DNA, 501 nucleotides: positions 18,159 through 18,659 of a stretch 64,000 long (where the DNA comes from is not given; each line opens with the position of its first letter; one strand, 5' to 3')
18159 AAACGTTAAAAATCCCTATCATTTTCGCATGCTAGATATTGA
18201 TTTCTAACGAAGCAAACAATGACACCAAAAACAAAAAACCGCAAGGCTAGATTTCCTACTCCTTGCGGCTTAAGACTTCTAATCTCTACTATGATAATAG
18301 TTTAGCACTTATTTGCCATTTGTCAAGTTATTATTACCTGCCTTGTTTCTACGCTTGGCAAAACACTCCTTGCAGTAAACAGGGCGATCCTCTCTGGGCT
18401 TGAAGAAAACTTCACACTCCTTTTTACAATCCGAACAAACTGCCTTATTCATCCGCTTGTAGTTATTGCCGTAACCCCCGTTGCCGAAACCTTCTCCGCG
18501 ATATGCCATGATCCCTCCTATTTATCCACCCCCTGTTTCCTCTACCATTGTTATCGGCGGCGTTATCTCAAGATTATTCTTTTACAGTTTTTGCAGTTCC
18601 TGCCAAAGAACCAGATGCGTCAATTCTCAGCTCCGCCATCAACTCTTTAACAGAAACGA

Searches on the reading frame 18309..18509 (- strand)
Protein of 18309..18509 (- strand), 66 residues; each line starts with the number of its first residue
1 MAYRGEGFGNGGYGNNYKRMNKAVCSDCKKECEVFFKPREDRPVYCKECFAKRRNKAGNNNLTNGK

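Call 12: search_protein_families(library=pfam, proteins=[window:18309-18509:-])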
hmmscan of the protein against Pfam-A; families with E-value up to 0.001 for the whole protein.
window:18309-18509:- (66 aa): 1 family
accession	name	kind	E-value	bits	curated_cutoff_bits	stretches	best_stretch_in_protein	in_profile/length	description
PF23477.1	zf_Tbcl_2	-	2.2e-15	56.5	27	1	18-54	1-37/37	Probable treble clef zinc finger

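Call 51: search_protein_families(library=ncbifam, proteins=[window:18309-18509:-], max_evalue=0.01)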
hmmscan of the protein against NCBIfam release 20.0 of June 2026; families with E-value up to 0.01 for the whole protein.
window:18309-18509:- (66 aa): 1 family
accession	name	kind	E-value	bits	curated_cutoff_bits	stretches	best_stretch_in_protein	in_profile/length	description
TIGR04272.1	cxxc_cxxc_Mbark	domain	3.4e-15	55.5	36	1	19-54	2-37/37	CxxC-x17-CxxC domain-containing protein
